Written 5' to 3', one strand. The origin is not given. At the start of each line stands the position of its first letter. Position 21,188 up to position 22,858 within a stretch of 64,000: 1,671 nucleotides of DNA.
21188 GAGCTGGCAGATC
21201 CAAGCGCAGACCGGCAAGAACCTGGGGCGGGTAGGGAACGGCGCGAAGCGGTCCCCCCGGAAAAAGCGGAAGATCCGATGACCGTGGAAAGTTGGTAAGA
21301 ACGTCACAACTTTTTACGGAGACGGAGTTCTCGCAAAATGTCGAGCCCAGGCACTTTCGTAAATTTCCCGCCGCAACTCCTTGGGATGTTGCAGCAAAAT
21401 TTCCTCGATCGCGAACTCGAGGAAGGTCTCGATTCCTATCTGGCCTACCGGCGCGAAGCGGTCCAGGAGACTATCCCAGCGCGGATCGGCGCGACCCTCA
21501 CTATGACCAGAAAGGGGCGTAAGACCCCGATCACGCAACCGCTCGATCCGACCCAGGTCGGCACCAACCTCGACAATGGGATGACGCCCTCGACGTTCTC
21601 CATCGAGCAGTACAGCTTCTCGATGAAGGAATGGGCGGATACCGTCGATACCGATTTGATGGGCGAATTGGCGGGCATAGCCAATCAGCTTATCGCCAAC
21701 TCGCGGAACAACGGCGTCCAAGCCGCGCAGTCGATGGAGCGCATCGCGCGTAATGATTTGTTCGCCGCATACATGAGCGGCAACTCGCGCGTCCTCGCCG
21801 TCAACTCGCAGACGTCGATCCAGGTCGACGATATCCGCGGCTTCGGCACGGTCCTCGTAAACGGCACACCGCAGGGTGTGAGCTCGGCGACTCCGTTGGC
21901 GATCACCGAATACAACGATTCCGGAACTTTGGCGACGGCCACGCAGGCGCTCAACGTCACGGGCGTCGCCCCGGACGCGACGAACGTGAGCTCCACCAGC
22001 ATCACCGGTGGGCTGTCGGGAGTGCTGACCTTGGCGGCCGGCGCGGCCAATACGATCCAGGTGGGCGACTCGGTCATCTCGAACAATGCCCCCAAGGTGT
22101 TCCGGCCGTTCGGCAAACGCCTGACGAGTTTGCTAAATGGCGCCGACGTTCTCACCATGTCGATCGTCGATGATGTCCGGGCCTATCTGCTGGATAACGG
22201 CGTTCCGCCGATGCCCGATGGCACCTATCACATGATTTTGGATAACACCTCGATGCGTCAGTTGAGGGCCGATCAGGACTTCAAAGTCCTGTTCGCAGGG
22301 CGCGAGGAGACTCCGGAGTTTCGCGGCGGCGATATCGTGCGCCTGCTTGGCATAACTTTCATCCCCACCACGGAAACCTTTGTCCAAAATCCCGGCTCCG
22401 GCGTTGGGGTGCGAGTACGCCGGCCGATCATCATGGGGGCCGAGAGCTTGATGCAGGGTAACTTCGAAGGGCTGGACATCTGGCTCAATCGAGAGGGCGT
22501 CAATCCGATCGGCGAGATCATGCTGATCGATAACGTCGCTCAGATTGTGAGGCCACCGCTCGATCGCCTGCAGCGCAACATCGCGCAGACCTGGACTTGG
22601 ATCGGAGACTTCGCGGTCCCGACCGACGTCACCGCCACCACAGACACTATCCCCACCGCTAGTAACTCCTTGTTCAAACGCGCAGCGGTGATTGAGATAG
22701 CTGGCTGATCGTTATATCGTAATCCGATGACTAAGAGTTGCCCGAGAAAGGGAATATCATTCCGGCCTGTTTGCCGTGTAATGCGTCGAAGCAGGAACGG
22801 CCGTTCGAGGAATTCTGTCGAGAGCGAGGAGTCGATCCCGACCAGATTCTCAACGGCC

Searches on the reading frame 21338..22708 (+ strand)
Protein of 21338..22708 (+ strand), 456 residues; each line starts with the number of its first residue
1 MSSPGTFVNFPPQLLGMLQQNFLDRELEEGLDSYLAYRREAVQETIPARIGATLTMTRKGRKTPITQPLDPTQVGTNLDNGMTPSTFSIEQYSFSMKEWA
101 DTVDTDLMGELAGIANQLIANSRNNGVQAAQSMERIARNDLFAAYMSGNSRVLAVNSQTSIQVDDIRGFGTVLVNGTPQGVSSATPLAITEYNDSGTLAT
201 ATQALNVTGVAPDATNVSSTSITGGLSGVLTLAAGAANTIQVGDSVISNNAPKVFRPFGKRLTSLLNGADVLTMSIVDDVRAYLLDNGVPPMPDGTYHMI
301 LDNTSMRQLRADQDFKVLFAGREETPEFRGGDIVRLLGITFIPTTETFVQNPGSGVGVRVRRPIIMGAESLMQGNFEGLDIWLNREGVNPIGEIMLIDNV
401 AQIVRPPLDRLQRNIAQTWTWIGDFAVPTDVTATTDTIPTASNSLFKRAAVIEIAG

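Call 3: search_protein_families(library=pfam, proteins=[window:21338-22708:+], max_evalue=0.1)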
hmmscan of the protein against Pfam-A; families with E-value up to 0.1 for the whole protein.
window:21338-22708:+ (456 aa): 1 family
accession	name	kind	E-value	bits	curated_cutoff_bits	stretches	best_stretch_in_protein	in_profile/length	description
PF16475.10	DUF5052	-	0.096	12.7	29.4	0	184-250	35-102/199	Domain of unknown function (DUF5052)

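Call 4: search_protein_families(library=phrogs, proteins=[window:21338-22708:+], max_evalue=0.1)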
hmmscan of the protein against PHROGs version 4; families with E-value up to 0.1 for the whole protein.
window:21338-22708:+ (456 aa): 1 family
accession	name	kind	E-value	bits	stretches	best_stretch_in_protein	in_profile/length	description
phrog_1357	-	head and packaging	2.1e-20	74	1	17-445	31-351/356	major head protein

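Call 75: search_dna_similar(query=window:21338-22708:+, collection=phages, mode=protein, max_evalue=0.00001, max_rows=25)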
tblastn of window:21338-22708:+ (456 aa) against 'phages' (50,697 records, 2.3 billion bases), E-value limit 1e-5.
Records with a match: 7; places in all: 7; records where one place covers at least 80% of the query: 7.
Best place of each record, by identity: <60% 7.
By first word of the organism name: Ralstonia 4; Komagataeibacter 2; Streptomyces 1.
By host as written in the record: Ralstonia pseudosolanacearum I-31 (MT043) 3; Ralstonia pseudosolanacearum I-31 (MT035) 1; Komagataeibacter xylinus NBRC 13772 1; Komagataeibacter xylinus NBRC 13773 1; Streptomyces lividans JI 1326 1.
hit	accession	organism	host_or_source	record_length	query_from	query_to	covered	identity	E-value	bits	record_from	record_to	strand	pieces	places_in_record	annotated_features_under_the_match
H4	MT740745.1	Ralstonia phage Raharianne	Ralstonia pseudosolanacearum I-31 ...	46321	2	453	99%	44.6%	6e-97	325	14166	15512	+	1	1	major capsid protein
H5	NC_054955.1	Ralstonia phage Raharianne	Ralstonia pseudosolanacearum I-31 ...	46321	2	453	99%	44.6%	6e-97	325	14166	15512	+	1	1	major head protein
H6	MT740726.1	Ralstonia phage Albius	Ralstonia pseudosolanacearum I-31 ...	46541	2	453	99%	44.6%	6e-97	325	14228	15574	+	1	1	major capsid protein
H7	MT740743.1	Ralstonia phage Hyacinthe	Ralstonia pseudosolanacearum I-31 ...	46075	2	453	99%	44.6%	7e-97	325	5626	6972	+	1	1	major capsid protein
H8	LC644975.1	Komagataeibacter phage phiKX1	Komagataeibacter xylinus NBRC 13772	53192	7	456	99%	39.5%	4e-74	259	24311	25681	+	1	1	phage coat protein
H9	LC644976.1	Komagataeibacter phage phiKX2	Komagataeibacter xylinus NBRC 13773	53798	7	456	99%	39.5%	4e-74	259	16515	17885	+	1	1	phage coat protein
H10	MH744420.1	Streptomyces phage Kromp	Streptomyces lividans JI 1326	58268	10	453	97%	31.0%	6e-43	168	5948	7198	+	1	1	7: major capsid protein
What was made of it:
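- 21338..22708 (+): Major capsid protein; downstream boundary of the head module. phrog_1357 at E=2e-20 (call 4); 45% identical to the Ralstonia phage Raharianne capsid protein (call 75)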

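Call 77: get_annotated_region(hit=H5, flank=8000)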
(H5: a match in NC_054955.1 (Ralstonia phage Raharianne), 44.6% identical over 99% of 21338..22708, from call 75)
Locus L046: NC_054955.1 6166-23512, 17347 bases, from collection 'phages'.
description: Ralstonia phage Raharianne, complete genome.
organism: Ralstonia phage Raharianne (NCBI taxid 2759715)
taxonomy: Viruses; Duplodnaviria; Heunggongvirae; Uroviricota; Caudoviricetes; Rahariannevirus; Rahariannevirus raharianne
host: Ralstonia pseudosolanacearum I-31 (MT043); source: tomato plant greenhouse; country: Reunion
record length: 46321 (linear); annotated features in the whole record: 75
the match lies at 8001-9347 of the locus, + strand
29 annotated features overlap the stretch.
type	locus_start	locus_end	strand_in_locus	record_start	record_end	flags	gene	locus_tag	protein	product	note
CDS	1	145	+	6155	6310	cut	-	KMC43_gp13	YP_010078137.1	hypothetical protein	-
CDS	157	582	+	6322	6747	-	-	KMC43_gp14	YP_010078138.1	hypothetical protein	-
CDS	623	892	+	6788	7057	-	-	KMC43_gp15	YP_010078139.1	DUF4031 domain-containing protein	-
CDS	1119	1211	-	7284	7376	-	-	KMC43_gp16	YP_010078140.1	hypothetical protein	-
CDS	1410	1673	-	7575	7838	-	-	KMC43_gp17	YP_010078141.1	hypothetical protein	-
CDS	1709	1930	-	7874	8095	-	-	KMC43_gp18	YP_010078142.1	hypothetical protein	-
CDS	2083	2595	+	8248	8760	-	-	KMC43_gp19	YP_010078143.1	replication initiation protein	-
CDS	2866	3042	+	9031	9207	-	-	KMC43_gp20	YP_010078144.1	hypothetical protein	-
CDS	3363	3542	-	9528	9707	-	-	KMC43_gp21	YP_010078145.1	hypothetical protein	-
CDS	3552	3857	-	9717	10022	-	-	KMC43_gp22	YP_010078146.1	hypothetical protein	-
CDS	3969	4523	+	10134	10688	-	-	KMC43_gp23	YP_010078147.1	hypothetical protein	-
CDS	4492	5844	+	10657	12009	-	-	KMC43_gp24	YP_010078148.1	terminase large subunit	Terminase large subunit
CDS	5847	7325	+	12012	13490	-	-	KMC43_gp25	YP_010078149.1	portal protein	Portal protein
CDS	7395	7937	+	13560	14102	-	-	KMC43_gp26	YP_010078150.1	hypothetical protein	-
CDS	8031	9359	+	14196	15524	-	-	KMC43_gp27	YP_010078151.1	major head protein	Major capsid protein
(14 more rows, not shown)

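Call 78: get_annotated_region(hit=H8, flank=8000)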
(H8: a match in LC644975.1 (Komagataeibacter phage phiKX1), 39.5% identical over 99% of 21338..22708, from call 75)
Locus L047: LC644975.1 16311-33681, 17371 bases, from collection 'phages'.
description: Komagataeibacter phage phiKX1 DNA, complete genome.
organism: Komagataeibacter phage phiKX1 (NCBI taxid 2860315)
taxonomy: Viruses; Duplodnaviria; Heunggongvirae; Uroviricota; Caudoviricetes
host: Komagataeibacter xylinus NBRC 13772; source: -; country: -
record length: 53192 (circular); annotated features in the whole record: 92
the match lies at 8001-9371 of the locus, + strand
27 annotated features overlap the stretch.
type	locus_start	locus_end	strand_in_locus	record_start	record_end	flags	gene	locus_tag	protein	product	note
CDS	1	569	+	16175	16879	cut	-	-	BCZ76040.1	hypothetical protein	PhiKX1_350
CDS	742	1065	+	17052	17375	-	-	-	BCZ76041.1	hypothetical protein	PhiKX1_360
CDS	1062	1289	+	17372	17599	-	-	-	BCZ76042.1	hypothetical protein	PhiKX1_370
CDS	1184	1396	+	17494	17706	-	-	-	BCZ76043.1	hypothetical protein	PhiKX1_380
CDS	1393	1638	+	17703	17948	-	-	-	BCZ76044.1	hypothetical protein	PhiKX1_390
CDS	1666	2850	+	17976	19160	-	-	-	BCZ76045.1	transposase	PhiKX1_400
CDS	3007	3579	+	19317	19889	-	-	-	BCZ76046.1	hypothetical protein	PhiKX1_410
CDS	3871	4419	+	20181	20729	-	-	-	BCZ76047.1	phage terminase small subunit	PhiKX1_420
CDS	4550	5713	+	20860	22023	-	-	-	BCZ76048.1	phage terminase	PhiKX1_430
CDS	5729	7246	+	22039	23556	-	-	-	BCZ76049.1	phage portal protein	PhiKX1_440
CDS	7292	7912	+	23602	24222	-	-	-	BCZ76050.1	phage minor structural protein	PhiKX1_450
CDS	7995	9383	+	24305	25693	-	-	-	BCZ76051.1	phage coat protein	PhiKX1_460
CDS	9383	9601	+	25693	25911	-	-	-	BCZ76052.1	hypothetical protein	PhiKX1_470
CDS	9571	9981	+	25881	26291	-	-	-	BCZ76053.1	hypothetical protein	PhiKX1_480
CDS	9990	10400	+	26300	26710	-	-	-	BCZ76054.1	hypothetical protein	PhiKX1_490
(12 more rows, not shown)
